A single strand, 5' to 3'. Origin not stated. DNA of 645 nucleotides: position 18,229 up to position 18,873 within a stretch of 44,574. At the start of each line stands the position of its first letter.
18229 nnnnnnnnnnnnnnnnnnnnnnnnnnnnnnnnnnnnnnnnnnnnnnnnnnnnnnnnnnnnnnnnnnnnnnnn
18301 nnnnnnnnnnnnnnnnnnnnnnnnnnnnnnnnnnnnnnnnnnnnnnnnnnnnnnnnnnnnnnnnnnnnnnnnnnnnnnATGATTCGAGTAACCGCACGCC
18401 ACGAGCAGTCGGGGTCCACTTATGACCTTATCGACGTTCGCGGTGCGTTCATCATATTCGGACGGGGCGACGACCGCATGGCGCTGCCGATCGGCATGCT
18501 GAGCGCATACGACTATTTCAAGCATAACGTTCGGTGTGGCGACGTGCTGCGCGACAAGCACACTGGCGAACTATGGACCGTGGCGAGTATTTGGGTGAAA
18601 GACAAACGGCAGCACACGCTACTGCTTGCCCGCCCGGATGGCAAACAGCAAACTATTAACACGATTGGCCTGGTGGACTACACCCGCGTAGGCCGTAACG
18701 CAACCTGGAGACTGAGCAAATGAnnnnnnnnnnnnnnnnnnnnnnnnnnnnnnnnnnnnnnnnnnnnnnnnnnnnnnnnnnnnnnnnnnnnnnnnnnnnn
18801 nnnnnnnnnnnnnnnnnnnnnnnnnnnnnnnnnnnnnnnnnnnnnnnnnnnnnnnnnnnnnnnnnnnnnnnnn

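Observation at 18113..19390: Paralogous small proteins and a repeated gene-junction sequence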

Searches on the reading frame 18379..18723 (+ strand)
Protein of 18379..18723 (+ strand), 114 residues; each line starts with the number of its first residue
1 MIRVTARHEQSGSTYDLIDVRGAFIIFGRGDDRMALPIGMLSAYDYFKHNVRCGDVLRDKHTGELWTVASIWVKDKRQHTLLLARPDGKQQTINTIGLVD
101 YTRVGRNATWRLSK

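Call 6: search_protein_families(library=pfam, proteins=[window:18379-18720:+], max_evalue=1)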
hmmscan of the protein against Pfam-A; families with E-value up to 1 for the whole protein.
window:18379-18720:+ (114 aa): 0 families

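Call 7: search_protein_families(library=phrogs, proteins=[window:18379-18720:+], max_evalue=0.01)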
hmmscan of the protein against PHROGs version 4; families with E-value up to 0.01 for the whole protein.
window:18379-18720:+ (114 aa): 1 family
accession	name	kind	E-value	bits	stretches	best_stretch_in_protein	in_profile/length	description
phrog_10243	-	unknown function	1.4e-10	42.4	1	42-110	44-107/184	-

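Call 9: search_dna_similar(query=window:18379-18720:+, collection=phages, mode=protein, max_rows=40, max_evalue=0.001, rows=spread)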
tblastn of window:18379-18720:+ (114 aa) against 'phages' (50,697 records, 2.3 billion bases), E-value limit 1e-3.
Records with a match: 20; places in all: 22; records where one place covers at least 80% of the query: 7.
Best place of each record, by identity: 90-95% 7; <60% 13.
By first word of the organism name: Escherichia 20.
By host as written in the record: Escherichia coli 13; Escherichia coli K-12 2; Escherichia coli K-12 MG1655 2; Escherichia coli O157:H7 2; Escherichia coli O157:H7 RM9995 1.
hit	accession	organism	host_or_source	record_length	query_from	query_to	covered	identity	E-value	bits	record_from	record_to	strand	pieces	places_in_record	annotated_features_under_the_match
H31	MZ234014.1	Escherichia phage vB_EcoS-101114B2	Escherichia coli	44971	1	114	100%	93.0%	9e-67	222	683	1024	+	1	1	hypothetical protein (x3)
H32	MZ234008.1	Escherichia phage vB_EcoS-22664B1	Escherichia coli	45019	1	114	100%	93.0%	9e-67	222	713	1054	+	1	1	hypothetical protein (x3)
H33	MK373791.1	Escherichia phage vB_EcoS_WFI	Escherichia coli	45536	1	114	100%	93.0%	9e-67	222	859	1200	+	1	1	hypothetical protein (x3)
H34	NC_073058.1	Escherichia phage vB_EcoS_WFI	Escherichia coli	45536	1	114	100%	93.0%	9e-67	222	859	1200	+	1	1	hypothetical protein (x3)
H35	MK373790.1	Escherichia phage vB_EcoS_WF5505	Escherichia coli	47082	1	114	100%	93.0%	9e-67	222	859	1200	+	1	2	hypothetical protein (x3)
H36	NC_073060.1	Escherichia phage vB_EcoS_WF5505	Escherichia coli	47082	1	114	100%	93.0%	9e-67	222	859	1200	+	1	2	hypothetical protein (x3)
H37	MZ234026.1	Escherichia phage vB_EcoS-CHD2B1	Escherichia coli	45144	1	114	100%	92.1%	7e-66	219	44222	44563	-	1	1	hypothetical protein (x3)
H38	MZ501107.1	Escherichia phage TheodorHerzl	Escherichia coli K-12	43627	30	111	72%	33.7%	2e-4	44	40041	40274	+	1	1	hypothetical protein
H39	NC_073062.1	Escherichia phage TheodorHerzl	Escherichia coli K-12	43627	30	111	72%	33.7%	2e-4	44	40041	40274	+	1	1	hypothetical protein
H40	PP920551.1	Escherichia phage KS_S9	Escherichia coli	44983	30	111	72%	32.9%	5e-5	46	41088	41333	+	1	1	hypothetical protein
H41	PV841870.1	Escherichia phage Pandora71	Escherichia coli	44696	30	111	72%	31.7%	4e-5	46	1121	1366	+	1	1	hypothetical protein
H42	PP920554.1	Escherichia phage SM_S24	Escherichia coli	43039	30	111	72%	31.7%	4e-4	44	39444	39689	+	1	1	hypothetical protein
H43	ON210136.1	Escherichia phage EC115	Escherichia coli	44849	44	109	58%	37.9%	2e-4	44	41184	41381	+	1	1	hypothetical protein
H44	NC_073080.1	Escherichia phage EC115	Escherichia coli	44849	44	109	58%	37.9%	2e-4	44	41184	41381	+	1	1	hypothetical protein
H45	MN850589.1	Escherichia phage welsh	Escherichia coli K-12 MG1655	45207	44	109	58%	37.9%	2e-4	44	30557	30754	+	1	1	hypothetical protein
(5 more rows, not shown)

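Call 12: get_annotated_region(hit=H33, flank=2000)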
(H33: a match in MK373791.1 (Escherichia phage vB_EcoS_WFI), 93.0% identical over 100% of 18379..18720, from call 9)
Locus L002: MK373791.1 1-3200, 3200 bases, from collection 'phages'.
description: Escherichia phage vB_EcoS_WFI, complete genome.
organism: Escherichia phage vB_EcoS_WFI (NCBI taxid 2508187)
taxonomy: Viruses; Duplodnaviria; Heunggongvirae; Uroviricota; Caudoviricetes; Dhillonvirus
host: Escherichia coli; source: sewage; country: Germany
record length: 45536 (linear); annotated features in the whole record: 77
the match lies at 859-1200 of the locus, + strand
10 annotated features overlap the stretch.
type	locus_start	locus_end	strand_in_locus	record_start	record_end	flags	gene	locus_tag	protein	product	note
CDS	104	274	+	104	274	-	-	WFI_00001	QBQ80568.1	hypothetical protein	-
CDS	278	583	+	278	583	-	-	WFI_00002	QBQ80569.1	hypothetical protein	similar to hypothetical protein EpYD_52 [Escherichia phage YD-2008.s] and hypothetical protein HK578_049 [Escherichia ...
CDS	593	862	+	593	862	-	-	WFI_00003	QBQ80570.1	hypothetical protein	similar to gp51 [Sodalis phage SO1] and hypothetical protein AV954_gp56 [Escherichia virus SSL2009a]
CDS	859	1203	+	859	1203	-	-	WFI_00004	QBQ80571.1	hypothetical protein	-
CDS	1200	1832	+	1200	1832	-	-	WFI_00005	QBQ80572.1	hypothetical protein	similar to hypothetical protein EpYD_50 [Escherichia phage YD-2008.s] and hypothetical protein AV954_gp58 [Escherichia ...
CDS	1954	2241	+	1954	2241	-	-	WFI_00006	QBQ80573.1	hypothetical protein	similar to hypothetical protein [Escherichia phage Gluttony] and hypothetical protein HK578_054 [Escherichia phage ...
regulatory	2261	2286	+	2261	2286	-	-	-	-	terminator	putative transcriptional terminator, -10.40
CDS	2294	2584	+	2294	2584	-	-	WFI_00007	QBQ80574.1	hypothetical protein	similar to gp54 [Sodalis phage SO1] and hypothetical protein EK99P-1_0056 [Enterobacteria phage EK99P-1]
CDS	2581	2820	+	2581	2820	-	-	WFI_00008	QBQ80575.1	hypothetical protein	similar to putative holin-like class I protein [Enterobacteria phage EK99P-1] and putative holin-like class I protein ...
CDS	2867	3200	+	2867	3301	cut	-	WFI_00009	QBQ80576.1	lysozyme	similar to gp56 [Sodalis phage SO1] and lysin [Escherichia phage Envy], conserved domain RrrD COG3772 Phage-related ...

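Call 18: get_annotated_region(hit=H35, flank=2000)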
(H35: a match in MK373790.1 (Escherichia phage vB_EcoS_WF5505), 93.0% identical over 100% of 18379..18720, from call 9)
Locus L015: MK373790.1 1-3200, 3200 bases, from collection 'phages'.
description: Escherichia phage vB_EcoS_WF5505, complete genome.
organism: Escherichia phage vB_EcoS_WF5505 (NCBI taxid 2508186)
taxonomy: Viruses; Duplodnaviria; Heunggongvirae; Uroviricota; Caudoviricetes; Dhillonvirus
host: Escherichia coli; source: sewage; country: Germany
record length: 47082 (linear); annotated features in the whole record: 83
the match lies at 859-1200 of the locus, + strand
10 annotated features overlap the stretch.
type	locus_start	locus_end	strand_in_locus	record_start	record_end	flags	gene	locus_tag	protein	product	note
CDS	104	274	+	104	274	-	-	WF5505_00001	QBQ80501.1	hypothetical protein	-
CDS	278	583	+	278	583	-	-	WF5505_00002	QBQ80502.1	hypothetical protein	similar to hypothetical protein EpYD_52 [Escherichia phage YD-2008.s] and hypothetical protein HK578_049 [Escherichia ...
CDS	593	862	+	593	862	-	-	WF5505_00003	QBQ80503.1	hypothetical protein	similar to gp51 [Sodalis phage SO1] and hypothetical protein AV954_gp56 [Escherichia virus SSL2009a]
CDS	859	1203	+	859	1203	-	-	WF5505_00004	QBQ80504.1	hypothetical protein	weakly similar to gp52 [Sodalis phage SO1]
CDS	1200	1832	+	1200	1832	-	-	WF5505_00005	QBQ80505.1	hypothetical protein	similar to hypothetical protein AV954_gp58 [Escherichia virus SSL2009a]and hypothetical protein EpYD_50 [Escherichia ...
CDS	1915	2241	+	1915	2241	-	-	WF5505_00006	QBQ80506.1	hypothetical protein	similar to hypothetical protein AV954_gp60 [Escherichia virus SSL2009a] and hypothetical protein HK578_054 [Escherichia ...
regulatory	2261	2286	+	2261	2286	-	-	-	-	terminator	putative transcriptional terminator, -10.40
CDS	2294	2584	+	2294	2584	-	-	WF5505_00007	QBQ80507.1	hypothetical protein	similar to hypothetical protein [Escherichia phage slur06] and hypothetical protein [Escherichia phage Envy], 3 TMD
CDS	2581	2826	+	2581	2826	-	-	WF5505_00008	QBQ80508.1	hypothetical protein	similar to putative holin-like class I protein [Enterobacteria phage EK99P-1] and putative holin-like class I protein ...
CDS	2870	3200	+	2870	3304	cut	-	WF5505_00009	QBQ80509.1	lysozyme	similar to gp56 [Sodalis phage SO1], lysin [Escherichia phage Envy] and Phage lysozyme [Escherichia phage slur05], ...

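Call 19: get_annotated_region(hit=H37, flank=2000)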
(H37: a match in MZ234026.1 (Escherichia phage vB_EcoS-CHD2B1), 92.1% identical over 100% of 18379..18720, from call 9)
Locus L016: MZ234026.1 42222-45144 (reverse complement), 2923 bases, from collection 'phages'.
description: Escherichia phage vB_EcoS-CHD2B1, complete genome.
organism: Escherichia phage vB_EcoS-CHD2B1 (NCBI taxid 2865803)
taxonomy: Viruses; Duplodnaviria; Heunggongvirae; Uroviricota; Caudoviricetes; Dhillonvirus
host: Escherichia coli; source: -; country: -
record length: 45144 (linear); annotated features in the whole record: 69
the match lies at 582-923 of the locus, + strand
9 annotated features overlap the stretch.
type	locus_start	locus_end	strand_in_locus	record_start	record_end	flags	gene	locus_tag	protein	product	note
CDS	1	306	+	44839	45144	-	-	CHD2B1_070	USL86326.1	hypothetical protein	gp50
CDS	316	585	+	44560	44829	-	-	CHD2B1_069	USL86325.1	hypothetical protein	gp51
CDS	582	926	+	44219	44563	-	-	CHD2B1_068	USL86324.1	hypothetical protein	-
CDS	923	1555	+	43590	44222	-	-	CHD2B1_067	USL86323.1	hypothetical protein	gp52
CDS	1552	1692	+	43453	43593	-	-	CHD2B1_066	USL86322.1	hypothetical protein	-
CDS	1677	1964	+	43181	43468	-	-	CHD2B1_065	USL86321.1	hypothetical protein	gp53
CDS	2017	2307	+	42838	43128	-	-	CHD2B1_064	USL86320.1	hypothetical protein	gp54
CDS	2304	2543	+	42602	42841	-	-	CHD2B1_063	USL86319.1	hypothetical protein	gp55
CDS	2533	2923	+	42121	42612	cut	-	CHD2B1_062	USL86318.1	lysin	lysin / Phage lysozyme or muramidase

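Call 20: get_annotated_region(hit=H31, flank=2000)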
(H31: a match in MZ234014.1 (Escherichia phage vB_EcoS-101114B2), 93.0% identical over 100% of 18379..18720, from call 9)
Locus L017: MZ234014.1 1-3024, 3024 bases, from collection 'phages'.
description: Escherichia phage vB_EcoS-101114B2, complete genome.
organism: Escherichia phage vB_EcoS-101114B2 (NCBI taxid 2865791)
taxonomy: Viruses; Duplodnaviria; Heunggongvirae; Uroviricota; Caudoviricetes; Dhillonvirus
host: Escherichia coli; source: -; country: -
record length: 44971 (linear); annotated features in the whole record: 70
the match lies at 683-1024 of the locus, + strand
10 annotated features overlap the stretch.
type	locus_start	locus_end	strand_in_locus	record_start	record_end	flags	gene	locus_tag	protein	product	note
CDS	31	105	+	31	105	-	-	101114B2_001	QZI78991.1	hypothetical protein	-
CDS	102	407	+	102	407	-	-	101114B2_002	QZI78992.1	hypothetical protein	gp50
CDS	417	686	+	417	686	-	-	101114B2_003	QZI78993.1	hypothetical protein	gp51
CDS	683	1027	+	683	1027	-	-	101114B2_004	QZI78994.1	hypothetical protein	-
CDS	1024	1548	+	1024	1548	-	-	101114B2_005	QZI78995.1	hypothetical protein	gp52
CDS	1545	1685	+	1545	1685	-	-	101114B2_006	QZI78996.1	hypothetical protein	-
CDS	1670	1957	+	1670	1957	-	-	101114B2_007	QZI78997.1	hypothetical protein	gp53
CDS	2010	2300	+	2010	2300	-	-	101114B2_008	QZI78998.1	hypothetical protein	gp54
CDS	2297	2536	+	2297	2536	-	-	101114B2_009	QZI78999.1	hypothetical protein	gp55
CDS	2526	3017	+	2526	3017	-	-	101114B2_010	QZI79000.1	lysin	lysin / Phage lysozyme or muramidase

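Call 30: find_homologous_proteins(query=window:18379-18720:+, max_evalue=0.01)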
Query window:18379-18720:+ (114 aa): 5 proteins with E <= 0.01 among 8 candidates.
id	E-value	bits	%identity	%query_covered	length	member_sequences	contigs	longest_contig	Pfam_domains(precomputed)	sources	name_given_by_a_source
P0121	3.2e-69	248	96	100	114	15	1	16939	-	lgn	-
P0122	8.1e-65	234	91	100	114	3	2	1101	-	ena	-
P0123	1.0e-64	233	91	100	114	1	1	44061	-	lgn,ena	-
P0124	5.7e-41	157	95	65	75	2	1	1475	-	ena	-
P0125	6.6e-33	131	61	97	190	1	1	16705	-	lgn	-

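Call 32: find_encoding_contigs(protein=P0125, flank=4000, max_places=3)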
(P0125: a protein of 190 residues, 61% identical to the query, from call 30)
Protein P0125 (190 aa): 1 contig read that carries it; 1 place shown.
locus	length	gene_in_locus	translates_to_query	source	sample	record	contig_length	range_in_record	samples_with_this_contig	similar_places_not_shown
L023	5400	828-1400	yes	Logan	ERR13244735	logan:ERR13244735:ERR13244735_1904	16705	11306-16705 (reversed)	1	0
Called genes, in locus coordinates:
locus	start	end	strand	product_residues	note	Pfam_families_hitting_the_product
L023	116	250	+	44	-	-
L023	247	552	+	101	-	-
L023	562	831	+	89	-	-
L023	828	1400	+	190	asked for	-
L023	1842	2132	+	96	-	-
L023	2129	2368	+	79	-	-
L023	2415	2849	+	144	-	PF00959:Phage_lysozyme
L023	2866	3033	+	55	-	-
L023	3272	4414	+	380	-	-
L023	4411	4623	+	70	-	-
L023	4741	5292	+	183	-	-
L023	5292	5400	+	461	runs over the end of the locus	PF00270:DEAD (faint), PF03237:Terminase_6N, PF17289:Terminase_6C (weak)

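Call 33: find_encoding_contigs(protein=P0121, flank=4000, max_places=4)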
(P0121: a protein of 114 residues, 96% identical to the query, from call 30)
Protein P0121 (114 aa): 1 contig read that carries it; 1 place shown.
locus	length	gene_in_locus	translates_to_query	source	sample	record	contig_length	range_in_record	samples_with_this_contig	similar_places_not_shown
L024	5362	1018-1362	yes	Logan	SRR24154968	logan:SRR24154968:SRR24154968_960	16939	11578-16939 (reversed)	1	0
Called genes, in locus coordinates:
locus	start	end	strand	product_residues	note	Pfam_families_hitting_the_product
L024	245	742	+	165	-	-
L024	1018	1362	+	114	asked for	-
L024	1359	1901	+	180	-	-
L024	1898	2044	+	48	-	-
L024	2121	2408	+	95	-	-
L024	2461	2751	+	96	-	-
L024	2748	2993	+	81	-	-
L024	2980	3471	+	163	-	PF00959:Phage_lysozyme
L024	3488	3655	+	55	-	-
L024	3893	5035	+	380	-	-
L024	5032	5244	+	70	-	-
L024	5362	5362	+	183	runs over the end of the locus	-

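Call 50: predict_structure(alignment_id=A4)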
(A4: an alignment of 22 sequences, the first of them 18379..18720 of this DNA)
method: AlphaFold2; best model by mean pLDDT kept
length: 114 residues; sequences in the alignment: 22
mean_pLDDT: 85.5   pTM: 0.72
mean pLDDT of the five models: 85.5, 84.3, 63.8, 56.1, 54.8
residues with pLDDT >= 90: 41; 70-90: 66; 50-70: 7; < 50: 0
segments of 3 or more residues with pLDDT < 50: none
pLDDT, mean of each block of 10 residues (from residue 1): 88 90 88 86 85 91 91 79 87 87 81 55
secondary structure, 60 per line:
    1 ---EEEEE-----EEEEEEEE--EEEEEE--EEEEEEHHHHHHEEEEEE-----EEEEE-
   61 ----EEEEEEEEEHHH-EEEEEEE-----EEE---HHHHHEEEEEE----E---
elements in order: E4-8 E14-21 E24-29 E32-37 H38-43 E44-49 E55-59 E65-73 E78-84 E90-92 H96-100 E101-106

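Call 55: find_encoding_contigs(protein=P0123, flank=3000, max_places=3)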
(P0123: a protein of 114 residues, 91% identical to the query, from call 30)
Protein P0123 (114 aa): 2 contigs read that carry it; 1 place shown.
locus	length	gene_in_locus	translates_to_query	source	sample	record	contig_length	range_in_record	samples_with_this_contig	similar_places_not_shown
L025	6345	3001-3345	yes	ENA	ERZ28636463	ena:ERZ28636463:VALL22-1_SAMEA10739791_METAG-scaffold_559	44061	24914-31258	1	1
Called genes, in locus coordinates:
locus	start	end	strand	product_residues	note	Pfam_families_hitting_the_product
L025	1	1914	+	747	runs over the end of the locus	PF13481:AAA_25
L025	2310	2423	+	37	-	-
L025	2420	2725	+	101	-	-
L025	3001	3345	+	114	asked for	-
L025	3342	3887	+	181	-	-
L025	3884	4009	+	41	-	-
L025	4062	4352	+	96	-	-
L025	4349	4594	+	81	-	-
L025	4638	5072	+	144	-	PF00959:Phage_lysozyme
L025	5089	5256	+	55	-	-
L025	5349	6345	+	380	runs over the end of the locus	-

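Call 56: find_encoding_contigs(protein=window:18379-18723:+, flank=3000, max_places=4)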
Protein window:18379-18723:+ (114 aa): no gene with exactly this product is on record in the collection.

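Call 61: fold_search(model_id=the predicted structure, library=viral)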
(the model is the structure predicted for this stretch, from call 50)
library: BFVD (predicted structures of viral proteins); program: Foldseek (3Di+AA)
matches with E <= 10: 741; with E <= 0.001: 1
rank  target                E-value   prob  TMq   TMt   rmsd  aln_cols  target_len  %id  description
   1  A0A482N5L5            3.4e-05  1.00  0.70  0.45   2.9       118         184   25  Uncharacterized protein [Escherichia phage vB_EcoS_PTXU06]
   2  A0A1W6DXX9            6.4e-03  0.99  0.33  0.32  12.7       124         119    8  Uncharacterized protein [Aeromonas phage phiA8-29]
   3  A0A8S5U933            1.7e-02  0.99  0.40  0.28  11.6       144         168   10  YopX protein [Herelleviridae sp. cti3G1]
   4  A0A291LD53            2.0e-02  0.92  0.31  0.25  14.2       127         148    7  Uncharacterized protein [Aeromonas phage AS-szw]
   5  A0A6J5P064            2.8e-02  0.82  0.32  0.10  14.3       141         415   13  Uncharacterized protein [uncultured Caudovirales phage]
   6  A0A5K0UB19            4.1e-02  0.94  0.37  0.16   9.3       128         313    6  SprT-like domain-containing protein [Yasminevirus sp. GU-2018]
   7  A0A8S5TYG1            4.1e-02  0.85  0.32  0.15  15.4       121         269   13  Uncharacterized protein [Myoviridae sp. ctPkm1]
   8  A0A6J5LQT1            5.4e-02  0.91  0.36  0.20  14.3       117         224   19  Uncharacterized protein [uncultured Caudovirales phage]
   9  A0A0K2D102            5.4e-02  0.69  0.28  0.17  10.8       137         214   11  Uncharacterized protein [Bacillus phage AvesoBmore]
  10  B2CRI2                5.7e-02  0.75  0.30  0.27  15.1       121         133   12  Uncharacterized protein [Betalipothrixvirus uzonense]
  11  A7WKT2                6.0e-02  0.69  0.29  0.25  14.3       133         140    9  Uncharacterized protein [Betalipothrixvirus puteoliense]
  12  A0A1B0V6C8            6.7e-02  0.66  0.30  0.20  12.8       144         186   15  (no name in the UniProt tables at hand)
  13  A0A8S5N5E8            7.0e-02  0.85  0.33  0.31  11.6       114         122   11  Uncharacterized protein [Podoviridae sp. ctiJY10]
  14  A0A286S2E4            7.9e-02  0.60  0.30  0.10  11.8       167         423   10  Uncharacterized protein [Arthrobacter phage Molivia]
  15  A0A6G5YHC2            9.2e-02  0.75  0.32  0.19  19.1       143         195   12  (no name in the UniProt tables at hand)
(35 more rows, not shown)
